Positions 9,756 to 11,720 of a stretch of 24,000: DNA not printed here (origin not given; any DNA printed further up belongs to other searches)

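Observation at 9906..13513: Two different B12-domain radical SAM enzymes bracketing a small Cys protein: a candidate uncharacterised modification system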

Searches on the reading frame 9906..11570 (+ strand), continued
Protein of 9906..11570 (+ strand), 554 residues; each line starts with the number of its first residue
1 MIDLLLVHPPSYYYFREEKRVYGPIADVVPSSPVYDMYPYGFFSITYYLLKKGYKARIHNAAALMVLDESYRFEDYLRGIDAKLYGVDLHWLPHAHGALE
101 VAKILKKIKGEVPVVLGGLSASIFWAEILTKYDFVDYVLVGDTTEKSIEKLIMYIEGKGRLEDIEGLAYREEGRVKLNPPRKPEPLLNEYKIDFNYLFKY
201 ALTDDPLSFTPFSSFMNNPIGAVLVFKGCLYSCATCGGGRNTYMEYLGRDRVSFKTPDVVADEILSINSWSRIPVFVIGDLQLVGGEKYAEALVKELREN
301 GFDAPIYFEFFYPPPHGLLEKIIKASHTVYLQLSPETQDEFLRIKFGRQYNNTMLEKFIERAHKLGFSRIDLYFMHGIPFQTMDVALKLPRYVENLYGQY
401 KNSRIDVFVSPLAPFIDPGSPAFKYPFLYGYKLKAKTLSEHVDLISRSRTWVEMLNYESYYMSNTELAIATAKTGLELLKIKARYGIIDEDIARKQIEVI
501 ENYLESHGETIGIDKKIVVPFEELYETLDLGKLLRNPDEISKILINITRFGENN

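Call 82: fold_search(model_id=the predicted structure, library=pdb)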
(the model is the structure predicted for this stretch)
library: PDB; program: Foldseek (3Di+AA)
matches with E <= 10: 1450; with E <= 0.001: 42
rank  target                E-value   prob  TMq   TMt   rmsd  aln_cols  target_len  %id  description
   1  6wte_A                6.0e-18  1.00  0.59  0.58   8.4       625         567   14  Structure of radical S-adenosylmethionine methyltransferase, TsrM, from Kitasatospora setae with cobalamin and [4Fe-4S (released 2020-12-23)
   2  6wtf_A                1.1e-17  1.00  0.52  0.53   6.6       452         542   17  Structure of radical S-adenosylmethionine methyltransferase, TsrM, from Kitasatospora setae with tryptophan substrate  (released 2020-12-23)
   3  6wtf_B                2.5e-17  1.00  0.57  0.58   6.8       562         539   15  Structure of radical S-adenosylmethionine methyltransferase, TsrM, from Kitasatospora setae with tryptophan substrate  (released 2020-12-23)
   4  6wte_B                2.7e-17  1.00  0.56  0.58   9.0       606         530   15  Structure of radical S-adenosylmethionine methyltransferase, TsrM, from Kitasatospora setae with cobalamin and [4Fe-4S (released 2020-12-23)
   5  9n1b                  4.5e-16  1.00  0.59  0.53   6.5       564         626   13  Crystal structure of CysS from Corallococcus sp. CA054B with 5'-deoxyadenosine, methionine, and pantetheinylated 3-metho (released 2026-01-28)
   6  9n1d                  5.0e-16  1.00  0.61  0.54   6.3       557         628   13  Crystal structure of CysS from Corallococcus sp. CA054B with 5'-deoxyadenosine and methionine bound (released 2026-01-28)
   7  9n1c                  1.5e-15  1.00  0.58  0.52   6.4       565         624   13  Crystal structure of CysS from Corallococcus sp. CA054B with 5'-deoxyadenosine, methionine, and pantetheinylated 3-ethox (released 2026-01-28)
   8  7kdx_B                8.5e-15  1.00  0.55  0.47   7.8       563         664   14  Crystal structure of Streptomyces tokunonesis TokK with hydroxycobalamin, 5'-deoxyadenosine, and methionine (released 2022-01-12)
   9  9ccb                  1.0e-14  1.00  0.53  0.68   6.5       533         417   13  X-ray crystal structure of methyl-coenzyme M reductase glutamine methylase (MgmA) from Methanothermobacter marburgensis  (released 2025-01-01)
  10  7kdx_A                1.2e-14  1.00  0.55  0.48   7.6       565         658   14  Crystal structure of Streptomyces tokunonesis TokK with hydroxycobalamin, 5'-deoxyadenosine, and methionine (released 2022-01-12)
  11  7kdy_A                6.0e-14  1.00  0.57  0.49   7.3       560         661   14  Crystal structure of Streptomyces tokunonesis TokK with hydroxycobalamin, 5'-deoxyadenosine, methionine, and (2R)-pant (released 2022-01-12)
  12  5ul4                  2.4e-13  1.00  0.53  0.42   9.8       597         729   12  Structure of Cobalamin-dependent S-adenosylmethionine radical enzyme OxsB with aqua-cobalamin and S-adenosylmethionine b (released 2017-04-19)
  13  7kdy_B                3.4e-13  1.00  0.56  0.48   7.6       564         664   14  Crystal structure of Streptomyces tokunonesis TokK with hydroxycobalamin, 5'-deoxyadenosine, methionine, and (2R)-pant (released 2022-01-12)
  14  6fd2_A                4.5e-13  1.00  0.56  0.66   6.3       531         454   12  Radical SAM 1,2-diol dehydratase AprD4 in complex with its substrate paromamine (released 2018-01-17)
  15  5ul3                  5.7e-13  1.00  0.54  0.43   8.3       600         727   12  Structure of Cobalamin-dependent S-adenosylmethionine radical enzyme OxsB with aqua-cobalamin bound (released 2017-04-19)
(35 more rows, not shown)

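Call 83: find_encoding_contigs(protein=P0133, flank=8000, max_places=2)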
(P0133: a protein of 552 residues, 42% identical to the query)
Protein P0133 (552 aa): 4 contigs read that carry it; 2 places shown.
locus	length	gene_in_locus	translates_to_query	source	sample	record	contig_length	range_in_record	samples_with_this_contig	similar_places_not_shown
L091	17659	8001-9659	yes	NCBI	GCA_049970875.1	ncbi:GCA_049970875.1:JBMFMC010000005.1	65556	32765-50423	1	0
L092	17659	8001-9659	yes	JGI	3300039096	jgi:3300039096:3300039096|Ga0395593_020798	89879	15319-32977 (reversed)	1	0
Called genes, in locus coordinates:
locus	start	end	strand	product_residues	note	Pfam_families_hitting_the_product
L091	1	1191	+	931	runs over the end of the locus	PF14551:MCM_N, PF17207:MCM_OB, PF00493:MCM, PF07728:AAA_5 (weak), PF14890:Intein_splicing, PF00493:MCM, PF17855:MCM_lid, PF21100:WHD_MCM (weak)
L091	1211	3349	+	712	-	PF04851:ResIII, PF00270:DEAD, PF22527:DEXQc_Suv3 (faint), PF00271:Helicase_C, PF21280:Helicase_dom4_arc, PF10391:DNA_pol_lambd_f (weak), PF12826:HHH_2 (weak), PF14520:HHH_5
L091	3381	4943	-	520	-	PF04055:Radical_SAM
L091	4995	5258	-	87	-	PF25212:HVO_A0114 (weak), PF01022:HTH_5 (weak), PF13412:HTH_24 (weak)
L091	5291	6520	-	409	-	PF13401:AAA_22, PF22703:Cdc6_lid, PF09079:WHD_Cdc6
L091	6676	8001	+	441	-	PF03972:MmgE_PrpD_N, PF19305:MmgE_PrpD_C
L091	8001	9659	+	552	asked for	PF02310:B12-binding, PF04055:Radical_SAM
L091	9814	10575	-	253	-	-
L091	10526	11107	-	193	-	-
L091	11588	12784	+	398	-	PF00155:Aminotran_1_2, PF01053:Cys_Met_Meta_PP (weak), PF00266:Aminotran_5 (weak), PF01041:DegT_DnrJ_EryC1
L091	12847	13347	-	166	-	PF04008:Adenosine_kin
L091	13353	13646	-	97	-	-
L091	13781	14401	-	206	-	-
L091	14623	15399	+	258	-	PF09958:DUF2192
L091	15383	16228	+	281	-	-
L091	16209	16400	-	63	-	-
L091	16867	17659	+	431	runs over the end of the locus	PF01336:tRNA_anti-codon, PF00152:tRNA-synt_2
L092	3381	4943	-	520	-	PF04055:Radical_SAM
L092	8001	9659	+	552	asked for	PF02310:B12-binding, PF04055:Radical_SAM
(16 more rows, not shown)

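Call 84: find_encoding_contigs(protein=P0182, flank=8000, max_places=1)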
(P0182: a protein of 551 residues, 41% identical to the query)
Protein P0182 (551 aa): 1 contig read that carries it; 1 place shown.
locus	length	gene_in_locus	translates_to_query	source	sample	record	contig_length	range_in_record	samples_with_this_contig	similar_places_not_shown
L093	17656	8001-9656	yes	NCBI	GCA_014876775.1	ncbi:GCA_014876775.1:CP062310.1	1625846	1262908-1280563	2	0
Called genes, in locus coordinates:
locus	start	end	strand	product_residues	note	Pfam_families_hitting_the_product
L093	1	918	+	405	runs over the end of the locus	PF00155:Aminotran_1_2, PF00266:Aminotran_5 (weak), PF01053:Cys_Met_Meta_PP (weak)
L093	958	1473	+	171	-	PF00025:Arf, PF00071:Ras, PF04670:Gtr1_RagA, PF08477:Roc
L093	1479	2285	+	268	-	-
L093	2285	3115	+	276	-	-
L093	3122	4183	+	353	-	-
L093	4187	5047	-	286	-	PF02826:2-Hacid_dh_C, PF03446:NAD_binding_2, PF03807:F420_oxidored, PF21761:RedAm-like_C (weak), PF14833:NAD_binding_11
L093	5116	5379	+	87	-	-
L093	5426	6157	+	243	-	-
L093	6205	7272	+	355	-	PF04055:Radical_SAM, PF13353:Fer4_12 (weak)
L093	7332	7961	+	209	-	PF01810:LysE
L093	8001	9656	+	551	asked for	PF02310:B12-binding, PF04055:Radical_SAM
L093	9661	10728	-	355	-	PF01978:TrmB, PF11495:TrmB_EBD_N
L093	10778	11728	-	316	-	PF09048:Cro, PF10120:ThiN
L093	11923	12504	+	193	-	PF09819:ABC_cobalt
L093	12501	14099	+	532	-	PF00437:T2SSE (faint), PF01580:FtsK_SpoIIIE (faint), PF02463:SMC_N (faint), PF13476:AAA_23 (faint), PF20703:nSTAND1 (faint), PF00005:ABC_tran, PF13304:AAA_21 (weak), PF00005:ABC_tran, +10 more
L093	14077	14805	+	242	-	PF02361:CbiQ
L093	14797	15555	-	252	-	-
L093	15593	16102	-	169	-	PF07155:ECF-ribofla_trS, PF12822:ECF_trnsprt (weak)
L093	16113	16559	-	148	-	PF27217:AF_0155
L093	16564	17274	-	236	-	PF01048:PNP_UDP_1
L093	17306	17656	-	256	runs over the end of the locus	PF05050:Methyltransf_21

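Call 86: search_protein_families(library=ncbifam, proteins=[L093:6205-7272:+, L091:3381-4943:-, L091:4995-5258:-, L093:8001-9656:+, L091:8001-9659:+], max_evalue=0.001)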
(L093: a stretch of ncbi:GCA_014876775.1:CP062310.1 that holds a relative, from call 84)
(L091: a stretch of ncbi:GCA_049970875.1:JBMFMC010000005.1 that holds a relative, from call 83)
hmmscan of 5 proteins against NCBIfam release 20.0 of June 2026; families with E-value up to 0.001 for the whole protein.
L093:6205-7272:+ (355 aa): 54 families (the best 25 are shown)
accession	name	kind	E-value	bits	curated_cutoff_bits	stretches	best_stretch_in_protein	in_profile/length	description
TIGR04084.1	rSAM_AF0577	subfamily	2.8e-148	493.5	225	1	5-355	1-347/347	TIGR04084 family radical SAM/SPASM domain-containing protein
NF047865.1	rSAM_PapB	equivalog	3.2e-24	85.8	340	1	6-294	8-317/330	PapB family radical SAM/SPASM ranthipeptide maturase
TIGR03906.1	quino_hemo_SAM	equivalog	2.1e-14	53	453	1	8-301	101-422/467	quinohemoprotein amine dehydrogenase maturation protein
TIGR04083.1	rSAM_pep_methan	hypoth_equivalog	2.1e-13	49.9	300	1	6-167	5-174/376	TIGR04083 family peptide-modifying radical SAM enzyme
TIGR03978.1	rSAM_paired_1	equivalog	3.1e-12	46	370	1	2-148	84-246/466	His-Xaa-Ser system radical SAM maturase HxsB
TIGR04068.1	rSAM_ocin_clost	equivalog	7.4e-12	44.9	500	1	5-116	88-214/462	Cys-rich peptide radical SAM maturase CcpM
TIGR03974.1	rSAM_six_Cys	equivalog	1.2e-11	44.2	425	1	9-294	105-417/451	thioether cross-link-forming SCIFF peptide maturase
TIGR04250.1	SCM_rSAM_ScmE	equivalog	2.8e-11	42.9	400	1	7-147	9-153/358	SynChlorMet cassette radical SAM/SPASM protein ScmE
TIGR03942.1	sulfatase_rSAM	equivalog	7.8e-11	41.6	349.45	1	8-319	8-351/363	anaerobic sulfatase maturase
TIGR04280.1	geopep_mat_rSAM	hypoth_equivalog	8.4e-11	41.5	400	1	4-115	87-212/428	geopeptide radical SAM maturase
NF040492.1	not_ScfB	exception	1.4e-10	40.7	855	1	10-267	104-380/450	ScfB-related radical SAM/SPASM orphan maturase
TIGR04546.1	rSAM_ahbC_deAc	equivalog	3.2e-10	39.3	650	1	7-148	45-191/390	12,18-didecarboxysiroheme deacetylase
TIGR04163.1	rSAM_cobopep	equivalog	1.6e-09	37.1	375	1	7-132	70-211/428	peptide-modifying radical SAM enzyme CbpB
NF049973.1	radical_Rv1681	equivalog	2.7e-09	36.4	380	1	5-158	76-234/326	Rv1681 family radical SAM protein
NF050035.1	rSAM_WgK_link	exception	3.8e-09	36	650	1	5-130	13-144/367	radical SAM/SPASM peptide maturase WgkB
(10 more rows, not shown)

L091:3381-4943:- (520 aa): 9 families
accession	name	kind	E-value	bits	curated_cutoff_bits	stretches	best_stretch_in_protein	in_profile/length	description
TIGR04013.1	B12_SAM_MJ_1487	hypoth_equivalog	3.4e-18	65.7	251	1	133-431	92-367/382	TIGR04013 family B12-binding domain/radical SAM domain-containing protein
TIGR04014.1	B12_SAM_MJ_0865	equivalog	7.8e-14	51.3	360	1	192-395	162-337/434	methyl-coenzyme M reductase glutamine C-methyltransferase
TIGR00089.1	TIGR00089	subfamily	3.2e-10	39.4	251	1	157-399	105-323/429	MiaB/RimO family radical SAM methylthiotransferase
TIGR01574.1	miaB-methiolase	equivalog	7.1e-06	25.3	355.3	1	189-394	144-325/437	tRNA (N6-isopentenyl adenosine(37)-C2)-methylthiotransferase MiaB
TIGR01125.1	TIGR01125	equivalog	2.4e-05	23.6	356.95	1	197-394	144-316/432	30S ribosomal protein S12 methylthiotransferase RimO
TIGR01578.1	MiaB-like-B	hypoth_equivalog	4.1e-05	22.5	314.7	1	186-408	130-326/421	tRNA (N(6)-L-threonylcarbamoyladenosine(37)-C(2))-methylthiotransferase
TIGR01579.1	MiaB-like-C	equivalog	4.7e-05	22.8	357.05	1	183-394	133-318/416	tRNA (N(6)-L-threonylcarbamoyladenosine(37)-C(2))-methylthiotransferase MtaB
TIGR04479.1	bcpD_PhpK_rSAM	subfamily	0.00015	20.3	600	0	321-393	346-408/504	PhpK family radical SAM P-methyltransferase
TIGR04385.1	B12_rSAM_cofa1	equivalog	0.00035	19.9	450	0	334-421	314-394/438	B12 lower ligand biosynthesis radical SAM protein BzaD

L091:4995-5258:- (87 aa): 4 families
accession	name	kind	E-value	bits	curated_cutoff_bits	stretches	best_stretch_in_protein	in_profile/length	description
NF033788.1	HTH_metalloreg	subfamily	7e-09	35.4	55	1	5-73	8-76/77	metalloregulator ArsR/SmtB family transcription factor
TIGR01884.1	cas_HTH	subfamily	3.2e-08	33.2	60.2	1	7-66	141-199/202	CRISPR-associated CARF protein Csa3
NF053610.1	Sso10a_fam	subfamily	4.9e-07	29.7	60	1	11-65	8-56/64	Sso10a family chromatin protein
NF053755.1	MsvR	equivalog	0.00012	21.8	220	1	5-66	10-73/236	transcriptional factor MsvR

L093:8001-9656:+ (551 aa): 11 families
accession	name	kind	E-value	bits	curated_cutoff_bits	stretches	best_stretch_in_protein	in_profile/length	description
TIGR04190.1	B12_SAM_Ta0216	equivalog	3.1e-218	725.9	500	1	7-547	2-548/554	TIGR04190 family B12-binding domain/radical SAM domain protein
TIGR02026.1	BchE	equivalog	6.9e-17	61.5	481.35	1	108-341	85-307/497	magnesium-protoporphyrin IX monomethyl ester anaerobic oxidative cyclase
NF050148.1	rSAM_ApyD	equivalog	4.9e-11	41.7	750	1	103-300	91-269/645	RiPP biosynthesis radical SAM protein ApyD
TIGR04367.1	HpnR_B12_rSAM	equivalog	4.8e-08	32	650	1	70-295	46-247/490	hopanoid C-3 methylase HpnR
TIGR03975.1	rSAM_ocin_1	subfamily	1.4e-07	30.4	281.85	1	105-330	147-362/606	RiPP maturation radical SAM C-methyltransferase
TIGR03471.1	HpnJ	equivalog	5.7e-07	28.8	577.6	1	105-393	87-358/472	hopanoid biosynthesis associated radical SAM protein HpnJ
TIGR04013.1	B12_SAM_MJ_1487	hypoth_equivalog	9.7e-07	27.9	251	1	103-403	57-336/382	TIGR04013 family B12-binding domain/radical SAM domain-containing protein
NF033712.0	B12_rSAM_KedN5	subfamily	1.3e-05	23.7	700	1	104-241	80-211/624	KedN5 family methylcobalamin-dependent radical SAM C-methyltransferase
TIGR03960.1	rSAM_fuse_unch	hypoth_equivalog_domain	1.4e-05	23.8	462.3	1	332-396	356-420/605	TIGR03960 family B12-binding radical SAM protein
TIGR04072.2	rSAM_ladder_B12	equivalog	1.6e-05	23.7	360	0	39-163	14-145/443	lipid biosynthesis B12-binding/radical SAM protein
TIGR04479.1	bcpD_PhpK_rSAM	subfamily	5.8e-05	21.7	600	1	39-390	68-399/504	PhpK family radical SAM P-methyltransferase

L091:8001-9659:+ (552 aa): 11 families
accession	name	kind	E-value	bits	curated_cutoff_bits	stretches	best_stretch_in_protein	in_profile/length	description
TIGR04190.1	B12_SAM_Ta0216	equivalog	4.6e-190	632.9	500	1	3-514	1-509/554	TIGR04190 family B12-binding domain/radical SAM domain protein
TIGR04385.1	B12_rSAM_cofa1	equivalog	1.3e-14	54.2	450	1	37-400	18-367/438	B12 lower ligand biosynthesis radical SAM protein BzaD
TIGR02026.1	BchE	equivalog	1.2e-13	50.8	481.35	1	38-297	21-264/497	magnesium-protoporphyrin IX monomethyl ester anaerobic oxidative cyclase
NF050148.1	rSAM_ApyD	equivalog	6.1e-13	48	750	1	98-272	90-244/645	RiPP biosynthesis radical SAM protein ApyD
TIGR04367.1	HpnR_B12_rSAM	equivalog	4.4e-12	45.3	650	1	38-303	21-259/490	hopanoid C-3 methylase HpnR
TIGR03975.1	rSAM_ocin_1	subfamily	9.6e-12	44.2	281.85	1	93-311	139-346/606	RiPP maturation radical SAM C-methyltransferase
NF038361.1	rSAM_Sden_1168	equivalog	4.6e-06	25.5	575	1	72-299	131-354/560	Sden_1168 family B12-binding radical SAM P-methyltransferase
TIGR03471.1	HpnJ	equivalog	9e-06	24.8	577.6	1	98-273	84-244/472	hopanoid biosynthesis associated radical SAM protein HpnJ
TIGR04072.2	rSAM_ladder_B12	equivalog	1.8e-05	23.6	360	0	35-164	14-149/443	lipid biosynthesis B12-binding/radical SAM protein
TIGR03960.1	rSAM_fuse_unch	hypoth_equivalog_domain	2.8e-05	22.8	462.3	1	227-445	259-478/605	TIGR03960 family B12-binding radical SAM protein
TIGR04479.1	bcpD_PhpK_rSAM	subfamily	8.6e-05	21.1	600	1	36-199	69-234/504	PhpK family radical SAM P-methyltransferase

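Call 87: search_protein_families(library=pfam, proteins=[L093:6205-7272:+, L091:4995-5258:-], max_evalue=0.01)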
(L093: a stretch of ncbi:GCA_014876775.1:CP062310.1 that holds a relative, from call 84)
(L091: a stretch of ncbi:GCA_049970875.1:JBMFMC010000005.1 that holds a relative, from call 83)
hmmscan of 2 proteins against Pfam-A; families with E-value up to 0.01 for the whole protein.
L093:6205-7272:+ (355 aa): 2 families
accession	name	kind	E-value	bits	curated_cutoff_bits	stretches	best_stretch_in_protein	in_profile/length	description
PF04055.27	Radical_SAM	-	3.6e-14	53.7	29.5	1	7-146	3-152/166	Radical SAM superfamily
PF13353.11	Fer4_12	-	1.5e-05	25.7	22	1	8-108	12-118/137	4Fe-4S single cluster domain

L091:4995-5258:- (87 aa): 17 families
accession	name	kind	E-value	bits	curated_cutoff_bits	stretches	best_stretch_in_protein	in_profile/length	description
PF13412.12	HTH_24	-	1.8e-07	31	21.9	1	11-52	6-47/48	Winged helix-turn-helix DNA-binding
PF25212.1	HVO_A0114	-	5.3e-06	26.6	27.6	1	7-67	21-81/84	HVO_A0114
PF01022.26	HTH_5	-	1e-05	25.7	22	1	9-53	3-46/47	Bacterial regulatory protein, arsR family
PF14947.12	HTH_45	-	3.1e-05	24.3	25.5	1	12-54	10-51/77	Winged helix-turn-helix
PF02082.26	Rrf2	-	6.7e-05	23.5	30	1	19-53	20-54/132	Iron-dependent Transcriptional regulator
PF01978.25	TrmB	-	0.00012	22.3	25.6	1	16-63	16-62/68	Sugar-specific transcriptional regulator TrmB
PF21320.3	HTH_65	-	0.00043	20.9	24.1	1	10-66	12-66/75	Rv2258c-like winged HTH domain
PF02002.24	TFIIE_alpha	-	0.00053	20.3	22.9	1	11-54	16-59/105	TFIIE alpha subunit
PF09339.16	HTH_IclR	-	0.00086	19.5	22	1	19-52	14-48/52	IclR helix-turn-helix domain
PF01047.28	MarR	-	0.00089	19.5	24.6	1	8-53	3-48/59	MarR family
PF13551.12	HTH_29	-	0.0012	19.4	28.1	1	21-51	11-41/64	Winged helix-turn helix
PF08279.18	HTH_11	-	0.0025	18.1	25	1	11-54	3-44/55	HTH domain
PF24033.1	DUF7342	-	0.0034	17.8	31.6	1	26-80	21-75/150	Family of unknown function (DUF7342)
PF08222.17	HTH_CodY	-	0.0056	16.7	27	1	21-60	3-42/61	CodY helix-turn-helix domain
PF12802.13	MarR_2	-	0.0058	17.2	27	0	11-52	8-50/61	MarR family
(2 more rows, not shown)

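Call 91: find_encoding_contigs(protein=P0129, flank=7000, max_places=1)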
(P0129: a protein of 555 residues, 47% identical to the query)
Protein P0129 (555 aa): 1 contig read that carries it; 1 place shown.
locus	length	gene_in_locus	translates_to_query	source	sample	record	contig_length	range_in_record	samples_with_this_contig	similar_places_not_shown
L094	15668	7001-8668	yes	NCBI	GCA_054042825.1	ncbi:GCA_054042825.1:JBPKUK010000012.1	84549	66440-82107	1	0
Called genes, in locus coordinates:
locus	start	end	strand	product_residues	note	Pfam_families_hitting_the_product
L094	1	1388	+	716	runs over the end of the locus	PF04851:ResIII, PF00270:DEAD, PF22527:DEXQc_Suv3 (weak), PF00271:Helicase_C, PF21280:Helicase_dom4_arc, PF10391:DNA_pol_lambd_f, PF12826:HHH_2, PF14520:HHH_5, +1 more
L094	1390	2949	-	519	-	PF04055:Radical_SAM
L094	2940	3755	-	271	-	PF06745:ATPase, PF13481:AAA_25, PF23442:DUF7125 (weak)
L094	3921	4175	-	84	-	PF01022:HTH_5 (weak), PF14947:HTH_45 (faint)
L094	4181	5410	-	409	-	PF00004:AAA (weak), PF13401:AAA_22, PF22703:Cdc6_lid, PF09079:WHD_Cdc6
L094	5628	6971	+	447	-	PF03972:MmgE_PrpD_N, PF19305:MmgE_PrpD_C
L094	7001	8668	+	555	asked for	PF02310:B12-binding, PF04055:Radical_SAM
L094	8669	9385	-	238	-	-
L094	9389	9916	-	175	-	-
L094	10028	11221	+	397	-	PF00155:Aminotran_1_2, PF01041:DegT_DnrJ_EryC1 (weak)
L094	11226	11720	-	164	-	PF04008:Adenosine_kin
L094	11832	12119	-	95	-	-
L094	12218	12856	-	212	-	-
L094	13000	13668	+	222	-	PF02811:PHP, PF13263:PHP_C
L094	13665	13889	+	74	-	PF12797:Fer4_2 (weak), PF00037:Fer4, PF12837:Fer4_6, PF13237:Fer4_10, PF14697:Fer4_21 (weak), PF12800:Fer4_4 (faint), PF12838:Fer4_7 (weak), PF13187:Fer4_9, +1 more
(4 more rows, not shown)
